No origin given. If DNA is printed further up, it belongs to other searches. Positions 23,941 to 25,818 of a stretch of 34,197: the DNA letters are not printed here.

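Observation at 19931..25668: Minus-strand group of tailoring-type enzymes: B12-radical SAM, NodU/CmcH carbamoyltransferase, lipoprotein, GT14-like glycosyltransferase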

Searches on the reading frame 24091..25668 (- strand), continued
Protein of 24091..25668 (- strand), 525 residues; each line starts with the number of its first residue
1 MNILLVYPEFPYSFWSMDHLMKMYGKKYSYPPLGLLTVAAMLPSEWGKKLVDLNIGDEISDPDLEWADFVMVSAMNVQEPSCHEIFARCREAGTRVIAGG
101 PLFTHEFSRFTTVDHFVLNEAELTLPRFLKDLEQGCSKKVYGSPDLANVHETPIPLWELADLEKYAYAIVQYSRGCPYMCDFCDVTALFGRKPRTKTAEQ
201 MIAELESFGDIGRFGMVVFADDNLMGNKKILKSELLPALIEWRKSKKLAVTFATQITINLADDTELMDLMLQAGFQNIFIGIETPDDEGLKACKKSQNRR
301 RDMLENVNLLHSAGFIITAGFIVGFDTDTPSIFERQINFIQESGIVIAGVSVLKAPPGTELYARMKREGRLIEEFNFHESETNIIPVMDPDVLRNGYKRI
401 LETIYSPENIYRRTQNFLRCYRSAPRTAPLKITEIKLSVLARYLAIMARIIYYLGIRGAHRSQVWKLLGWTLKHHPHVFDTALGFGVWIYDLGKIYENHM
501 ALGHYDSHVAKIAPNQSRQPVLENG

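Call 16: find_related_loci(query=A1, collection=genome_contigs, flank=10000)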
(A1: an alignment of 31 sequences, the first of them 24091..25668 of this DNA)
Query A1 (525 aa) in genome_contigs; peptide patterns used: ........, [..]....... (x = any residue, [..] = any of these).
600 stretches matched a pattern (row limit reached: there are more); 595 encode a relative of the query (tblastn E <= 1e-3); the best 80 are kept; 80 distinct loci.
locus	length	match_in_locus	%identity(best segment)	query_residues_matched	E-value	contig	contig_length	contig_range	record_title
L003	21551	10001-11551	81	1-517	0e+0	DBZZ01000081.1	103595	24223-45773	MAG TPA_asm: Methylococcaceae bacterium UBA1147 UBA1147_contig_20783, whole genome shotgun sequence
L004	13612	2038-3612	79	1-524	0e+0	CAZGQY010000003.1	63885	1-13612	MAG TPA_asm: uncultured Methylococcaceae bacterium isolate binchicken_co46_824 genome assembly, contig: NODE_716_length_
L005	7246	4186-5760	77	1-525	0e+0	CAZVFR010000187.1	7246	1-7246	MAG TPA_asm: uncultured Methylococcaceae bacterium isolate binchicken_co182_174 genome assembly, contig: NODE_5005_lengt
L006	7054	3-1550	64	7-521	0e+0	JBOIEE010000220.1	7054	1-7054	MAG: Gammaproteobacteria bacterium isolate M3-S_metawrap_bin.32 k127_4246953, whole genome shotgun sequence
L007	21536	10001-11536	64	1-513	0e+0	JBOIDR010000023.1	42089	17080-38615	MAG: Gammaproteobacteria bacterium isolate SD8036_maxbin2.bin.2 NODE_320_length_42089_cov_28.125185, whole genome shotgu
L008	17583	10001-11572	60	1-525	0e+0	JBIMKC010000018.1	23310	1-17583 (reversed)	MAG: Chromatiales bacterium isolate Lehman Caves 20pBin3 NODE_20_length_23310_cov_24.651215, whole genome shotgun sequen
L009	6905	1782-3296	63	1-506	0e+0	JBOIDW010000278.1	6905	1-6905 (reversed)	MAG: Gammaproteobacteria bacterium isolate H1-B1_metabat2.bin.5 k127_1288065, whole genome shotgun sequence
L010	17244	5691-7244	60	1-519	0e+0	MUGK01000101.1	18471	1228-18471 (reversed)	MAG: Chromatiales bacterium USCg_Taylor scaffold_100, whole genome shotgun sequence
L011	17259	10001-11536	61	1-513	0e+0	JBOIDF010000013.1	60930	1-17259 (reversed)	MAG: Gammaproteobacteria bacterium isolate SD8037_metabat2.bin.6 NODE_114_length_60930_cov_18.325576, whole genome shotg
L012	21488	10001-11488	59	1-501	0e+0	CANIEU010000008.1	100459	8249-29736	MAG: Fibrobacteres bacterium isolate RH-14apr17-165 genome assembly, contig: RH-14apr17-C463, whole genome shotgun seque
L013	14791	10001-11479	58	1-499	0e+0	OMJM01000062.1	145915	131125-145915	bacterium isolate AM_1606 genome assembly, contig: k99_744299, whole genome shotgun sequence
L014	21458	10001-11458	57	1-492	0e+0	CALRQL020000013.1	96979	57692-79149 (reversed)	MAG: Agrobacterium sp. 719_389 isolate JJ-CU23-05-7-m1-bin223 genome assembly, contig: JJ-NR103-41-C122, whole genome sh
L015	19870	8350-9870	56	1-514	0e+0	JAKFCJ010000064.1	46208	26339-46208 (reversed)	MAG: Bacteroidota bacterium isolate LC018 contig-124_819, whole genome shotgun sequence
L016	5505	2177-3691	58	1-513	0e+0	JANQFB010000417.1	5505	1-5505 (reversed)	MAG: Chitinophagales bacterium isolate PL23a_bin.6 k99_2507983, whole genome shotgun sequence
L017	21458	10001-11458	55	1-492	0e+0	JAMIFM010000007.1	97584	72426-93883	MAG: Bacteroidia bacterium isolate UR_AS_metabat.4 k201_1825645, whole genome shotgun sequence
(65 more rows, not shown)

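Call 20: search_solved_structures(query=A1, max_evalue=0.001)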
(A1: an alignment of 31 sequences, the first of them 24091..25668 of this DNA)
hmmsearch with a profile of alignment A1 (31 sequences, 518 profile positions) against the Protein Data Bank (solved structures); distinct sequences matched with E-value up to 0.001: 5.
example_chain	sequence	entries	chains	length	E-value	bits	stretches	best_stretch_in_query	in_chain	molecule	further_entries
6fd2_B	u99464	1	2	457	1.3e-11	47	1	141-363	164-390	Putative apramycin biosynthetic oxidoreductase 4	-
9ccb_A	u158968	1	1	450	6.8e-10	41.3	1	169-365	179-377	Radical SAM core domain-containing protein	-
4jc0_A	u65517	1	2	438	2.4e-06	29.6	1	157-341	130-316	Ribosomal protein S12 methylthiotransferase RimO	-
2qgq_A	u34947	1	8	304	3.8e-05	25.7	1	166-341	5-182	Protein TM_1862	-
5ul2_A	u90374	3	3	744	0.00031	22.7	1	149-387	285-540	OxsB protein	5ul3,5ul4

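Call 42: search_protein_families(library=pfam, proteins=[L004:6109-8679:+, L004:8699-11512:-, L004:271-1173:+, L003:14296-15282:-, L003:15648-18362:-, L003:7264-8106:+, L003:6301-7203:+, L003:18675-20141:+, L003:15283-15648:-], max_evalue=0.001)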
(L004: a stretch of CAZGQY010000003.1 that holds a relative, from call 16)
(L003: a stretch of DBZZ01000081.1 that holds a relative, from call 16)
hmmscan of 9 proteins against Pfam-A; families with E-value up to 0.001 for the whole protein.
L004:6109-8679:+ (856 aa): 8 families
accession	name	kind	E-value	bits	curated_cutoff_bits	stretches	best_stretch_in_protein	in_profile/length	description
PF00072.30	Response_reg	-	1.9e-21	76.7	30.2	1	738-847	1-110/111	Response regulator receiver domain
PF02518.31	HATPase_c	-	5.5e-21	75.5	26.4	1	591-711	2-109/111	Histidine kinase-, DNA gyrase B-, and HSP90-like ATPase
PF13185.12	GAF_2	-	9.5e-18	65.2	28.6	1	315-458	3-136/136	GAF domain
PF01590.32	GAF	-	2e-15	57.9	22.4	1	319-457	5-133/133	GAF domain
PF08448.16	PAS_4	-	1.9e-11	44.6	23.1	1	186-292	2-107/110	PAS fold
PF00512.31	HisKA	-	5.6e-11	42.8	26.9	1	483-546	3-63/66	His Kinase A (phospho-acceptor) domain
PF13426.13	PAS_9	-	6.4e-07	30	27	1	195-292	7-103/103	PAS domain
PF00989.32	PAS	-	4.9e-05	23.8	22.6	1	180-290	2-113/113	PAS fold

L004:8699-11512:- (937 aa): 6 families
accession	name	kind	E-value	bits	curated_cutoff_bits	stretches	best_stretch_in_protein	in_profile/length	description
PF23525.1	Methyltransf_36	-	5.7e-104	347.5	27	1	286-552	1-268/268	AprA MT2-like domain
PF23526.1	AprA_N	-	6.4e-22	78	27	1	26-91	2-67/67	AprA N-terminal domain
PF23589.2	WH_AprA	-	1.9e-14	54.4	27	1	183-272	1-93/94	AprA winged helix domain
PF13489.12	Methyltransf_23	-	3.5e-06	27.3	27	0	638-769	23-124/164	Methyltransferase domain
PF13649.12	Methyltransf_25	-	4e-05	24.7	27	0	710-757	52-97/97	Methyltransferase domain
PF13847.12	Methyltransf_31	-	0.00093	19.3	27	0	329-389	7-56/145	Methyltransferase domain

L004:271-1173:+ (300 aa): 14 families
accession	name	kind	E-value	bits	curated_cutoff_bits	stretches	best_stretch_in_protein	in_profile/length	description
PF08241.18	Methyltransf_11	-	1.5e-21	77.2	21.2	1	86-184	1-95/95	Methyltransferase domain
PF13649.12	Methyltransf_25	-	3.4e-19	69.8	27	1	85-180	1-97/97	Methyltransferase domain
PF02353.26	CMAS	-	4.1e-16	59.6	27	1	25-190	8-170/273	Mycolic acid cyclopropane synthetase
PF13847.12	Methyltransf_31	-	9.2e-16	58.3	27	1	83-188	5-113/145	Methyltransferase domain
PF08242.18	Methyltransf_12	-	1.9e-12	48.2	30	1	86-182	1-98/98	Methyltransferase domain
PF13489.12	Methyltransf_23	-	7.1e-07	29.5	27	1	82-232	23-162/164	Methyltransferase domain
PF01209.24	Ubie_methyltran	-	1.9e-06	27.9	20.1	1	83-187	49-154/233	ubiE/COQ5 methyltransferase family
PF00107.32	ADH_zinc_N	-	1.1e-05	25.8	31.8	1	91-195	1-98/129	Zinc-binding dehydrogenase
PF05175.20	MTS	-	9.4e-05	22.5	23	1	71-184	21-138/170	Methyltransferase small domain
PF13679.12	Methyltransf_32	-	0.00013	22.4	27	1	70-156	14-108/143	Methyltransferase domain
PF05148.21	Methyltransf_8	-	0.00015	22.1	27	1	130-186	105-158/219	Hypothetical methyltransferase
PF09445.16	Methyltransf_15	-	0.00015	21.8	22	1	84-143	3-61/165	RNA cap guanine-N2 methyltransferase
PF03141.22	Methyltransf_29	-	0.00026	20.2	23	1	47-187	82-220/506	Putative S-adenosyl-L-methionine-dependent methyltransferase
PF20922.3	Anamorsin_N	-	0.00032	20.9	27.1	1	118-193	19-96/163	Anamorsin, N-terminal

L003:14296-15282:- (328 aa): 1 family
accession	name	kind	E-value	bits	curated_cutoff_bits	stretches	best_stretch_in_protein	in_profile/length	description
PF02567.21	PhzC-PhzF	-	1.1e-49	169.9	27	1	30-320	2-281/281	Phenazine biosynthesis-like protein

L003:15648-18362:- (904 aa): 7 families
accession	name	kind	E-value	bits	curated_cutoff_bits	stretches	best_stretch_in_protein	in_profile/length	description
PF07992.20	Pyr_redox_2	-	7.9e-50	170.4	26.1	1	64-345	2-278/291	Pyridine nucleotide-disulphide oxidoreductase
PF01077.27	NIR_SIR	-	4.9e-26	91.5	27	1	690-832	2-155/158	Nitrite and sulphite reductase 4Fe-4S domain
PF04324.20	Fer2_BFD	-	8e-17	61.8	26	2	482-529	2-49/50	BFD-like [2Fe-2S] binding domain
PF00070.33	Pyr_redox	-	1.2e-13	51.8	22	1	208-274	3-68/82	Pyridine nucleotide-disulphide oxidoreductase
PF03460.22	NIR_SIR_ferr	-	2e-11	43.9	24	1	618-679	3-67/69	Nitrite/Sulfite reductase ferredoxin-like half domain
PF18267.7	Rubredoxin_C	-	4.3e-10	39.8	25.9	1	379-444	3-65/70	Rubredoxin NAD+ reductase C-terminal domain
PF00890.30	FAD_binding_2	-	9.1e-05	22.3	20.4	0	316-342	368-400/414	FAD binding domain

L003:7264-8106:+ (280 aa): 0 families

L003:6301-7203:+ (300 aa): 12 families
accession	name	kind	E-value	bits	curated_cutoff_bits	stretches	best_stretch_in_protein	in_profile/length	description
PF08241.18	Methyltransf_11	-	2.5e-21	76.6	21.2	1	86-184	1-95/95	Methyltransferase domain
PF13649.12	Methyltransf_25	-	2.5e-20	73.4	27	1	85-180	1-97/97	Methyltransferase domain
PF13847.12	Methyltransf_31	-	3.3e-19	69.5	27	1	81-188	3-113/145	Methyltransferase domain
PF02353.26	CMAS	-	1.7e-15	57.5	27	1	26-230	9-211/273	Mycolic acid cyclopropane synthetase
PF08242.18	Methyltransf_12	-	1.3e-12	48.7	30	1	86-181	1-97/98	Methyltransferase domain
PF13489.12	Methyltransf_23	-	2.6e-08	34.2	27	1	79-230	20-160/164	Methyltransferase domain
PF01209.24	Ubie_methyltran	-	1.8e-07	31.2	20.1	1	76-185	42-152/233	ubiE/COQ5 methyltransferase family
PF05148.21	Methyltransf_8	-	7.1e-06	26.5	27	1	134-186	107-158/219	Hypothetical methyltransferase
PF05175.20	MTS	-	2e-05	24.8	23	1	71-184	21-138/170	Methyltransferase small domain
PF09445.16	Methyltransf_15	-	7.2e-05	22.8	22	1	84-142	3-60/165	RNA cap guanine-N2 methyltransferase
PF00107.32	ADH_zinc_N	-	7.6e-05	23.1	31.8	1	91-191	1-94/129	Zinc-binding dehydrogenase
PF13679.12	Methyltransf_32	-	0.00087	19.7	27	0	75-156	19-108/143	Methyltransferase domain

L003:18675-20141:+ (488 aa): 2 families
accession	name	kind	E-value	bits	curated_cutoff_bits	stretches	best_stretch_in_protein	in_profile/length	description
PF07690.21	MFS_1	-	1.3e-39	136.6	33.4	2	22-245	2-220/347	Major Facilitator Superfamily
PF00083.30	Sugar_tr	-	8.6e-05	22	22.3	0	67-189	62-187/452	Sugar (and other) transporter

L003:15283-15648:- (121 aa): 3 families
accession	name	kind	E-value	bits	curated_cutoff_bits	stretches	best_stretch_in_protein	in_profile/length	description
PF13806.12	Rieske_2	-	1.5e-39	134.6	27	1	15-118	1-103/104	Rieske-like [2Fe-2S] domain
PF00355.32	Rieske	-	2.3e-05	24.7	20.3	1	15-108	1-88/88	Rieske [2Fe-2S] domain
PF22543.2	Rieske_4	-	4.5e-05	24.1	28.4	1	18-95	2-76/119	Soluble Rieske-type ferredoxin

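Call 62: search_protein_families(library=pfam, alignment_id=A7, max_evalue=0.00001)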
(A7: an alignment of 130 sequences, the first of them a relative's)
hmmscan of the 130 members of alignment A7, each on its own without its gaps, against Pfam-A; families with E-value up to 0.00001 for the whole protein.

A. member 1, L012:8951-9820:+ (289 aa): 0 families

B. families by the number of members that match (of 130 scanned): 140 families (the first 25 are shown)
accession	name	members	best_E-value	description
PF02518.31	HATPase_c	5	3e-22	Histidine kinase-, DNA gyrase B-, and HSP90-like ATPase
PF00903.31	Glyoxalase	5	1.3e-14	Glyoxalase/Bleomycin resistance protein/Dioxygenase superfamily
PF18962.6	Por_Secre_tail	5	1.5e-12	Secretion system C-terminal sorting domain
PF00890.30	FAD_binding_2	3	2e-96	FAD binding domain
PF01797.21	Y1_Tnp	3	1.5e-42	Transposase IS200 like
PF01039.27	Carboxyl_trans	3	1.1e-18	Carboxyl transferase domain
PF02910.25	Succ_DH_flav_C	3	1.6e-18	Fumarate reductase flavoprotein C-term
PF08281.18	Sigma70_r4_2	3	5.4e-18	Sigma-70, region 4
PF04542.20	Sigma70_r2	3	2.8e-17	Sigma-70 region 2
PF01814.28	Hemerythrin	3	1.2e-13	Hemerythrin HHE cation binding domain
PF12681.13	Glyoxalase_2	3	3.2e-10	Glyoxalase-like domain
PF07992.20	Pyr_redox_2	3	7.1e-09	Pyridine nucleotide-disulphide oxidoreductase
PF04545.22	Sigma70_r4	3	1.2e-08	Sigma-70, region 4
PF01266.30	DAO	3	2.2e-08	FAD dependent oxidoreductase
PF03255.19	ACCA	2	1.8e-150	Acetyl co-enzyme A carboxylase carboxyltransferase-like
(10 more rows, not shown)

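Call 70: search_dna_similar(query=window:24091-25668:-, collection=plasmids, mode=protein, max_rows=25)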
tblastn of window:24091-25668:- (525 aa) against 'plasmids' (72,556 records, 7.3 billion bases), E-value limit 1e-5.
Records with a match: 122; places in all: 138; records where one place covers at least 80% of the query: 17.
Best place of each record, by identity: <60% 122.
By first word of the organism name: Rhizobium 18; Streptomyces 14; Ensifer 8; Mycetohabitans 8; Komagataeibacter 7; Sinorhizobium 4; Pseudomonas 4; Azospirillum 4; Sphingobium 4; Skermanella 3; and 39 more.
By predicted mobility (MOB-suite, as given by PLSDB): non-mobilizable 82; conjugative 23; mobilizable 17.
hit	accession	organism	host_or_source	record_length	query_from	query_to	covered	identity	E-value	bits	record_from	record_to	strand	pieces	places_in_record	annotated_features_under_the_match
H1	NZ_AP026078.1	Acaryochloris marina MBIC10699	cell culture,Ascidian, Diplosoma similis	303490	1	478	91%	38.5%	2e-100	339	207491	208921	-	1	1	B12-binding domain-containing radical SAM protein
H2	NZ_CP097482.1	Chroococcidiopsis sp. CCNUC1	cell culture,soil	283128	1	484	92%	37.6%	6e-96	326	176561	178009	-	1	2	B12-binding domain-containing radical SAM protein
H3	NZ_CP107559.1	Methylocystis sp. MJC1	whole organism,Alpine Peat Bogs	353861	3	483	92%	37.2%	3e-94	321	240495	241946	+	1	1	B12-binding domain-containing radical SAM protein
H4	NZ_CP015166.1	Acetobacter ascendens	single cell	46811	2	522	99%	33.3%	1e-83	290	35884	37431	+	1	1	B12-binding domain-containing radical SAM protein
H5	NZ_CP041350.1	Komagataeibacter xylinus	Ziziphus mauritiana Lam,cell ...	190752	3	520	99%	33.1%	7e-84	291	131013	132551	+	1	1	B12-binding domain-containing radical SAM protein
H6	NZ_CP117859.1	Komagataeibacter oboediens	Cell culture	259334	3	520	99%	33.1%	8e-84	291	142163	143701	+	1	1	B12-binding domain-containing radical SAM protein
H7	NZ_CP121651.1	Bradyrhizobium sp. CB82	Stylosanthes guianensis,cell culture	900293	3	413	78%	40.3%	3e-89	306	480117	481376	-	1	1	B12-binding domain-containing radical SAM protein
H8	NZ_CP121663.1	Rhizobium sp. CB3090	Gliricidia sp.,cell culture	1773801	2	468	89%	35.0%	1e-81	284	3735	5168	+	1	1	record has no annotation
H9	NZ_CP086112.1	Skermanella rosea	single cell,hydrocarbon-contaminated ...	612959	2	467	89%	34.9%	5e-70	251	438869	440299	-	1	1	radical SAM protein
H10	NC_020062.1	Rhizobium tropici CIAT 899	Phaseolus vulgaris root nodule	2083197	2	468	89%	34.8%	3e-81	283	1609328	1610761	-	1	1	record has no annotation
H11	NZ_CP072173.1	Rhizobium sp. AB2/73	Phyla canescens,cell culture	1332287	2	468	89%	34.6%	9e-81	282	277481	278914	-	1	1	record has no annotation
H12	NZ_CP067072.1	Rhizobium sp. AB2/73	Phyla canescens,cell culture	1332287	2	468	89%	34.6%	9e-81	282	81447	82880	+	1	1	record has no annotation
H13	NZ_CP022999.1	Rhizobium sp. 11515TR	Cell culture,agricultural soil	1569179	2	468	89%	34.6%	4e-80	280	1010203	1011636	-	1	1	none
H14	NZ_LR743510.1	Methylobacterium bullatum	-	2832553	3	473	90%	34.0%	2e-77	273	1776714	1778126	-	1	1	none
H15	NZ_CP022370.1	Bosea sp. AS-1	-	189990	3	420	80%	38.2%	2e-87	301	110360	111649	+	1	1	none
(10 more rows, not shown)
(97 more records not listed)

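Call 71: get_annotated_region(hit=H14, flank=6000)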
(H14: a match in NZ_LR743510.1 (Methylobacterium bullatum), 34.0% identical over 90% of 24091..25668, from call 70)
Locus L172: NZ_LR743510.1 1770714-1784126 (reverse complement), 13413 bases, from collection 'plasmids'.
description: Methylobacterium bullatum isolate mbul2 plasmid 1
organism: Methylobacterium bullatum (NCBI taxid 570505)
taxonomy: Bacteria; Pseudomonadota; Alphaproteobacteria; Hyphomicrobiales; Methylobacteriaceae; Methylobacterium; Methylobacterium bullatum
host: -; source: -; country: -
typing (MOB-suite, as given by PLSDB): non-mobilizable
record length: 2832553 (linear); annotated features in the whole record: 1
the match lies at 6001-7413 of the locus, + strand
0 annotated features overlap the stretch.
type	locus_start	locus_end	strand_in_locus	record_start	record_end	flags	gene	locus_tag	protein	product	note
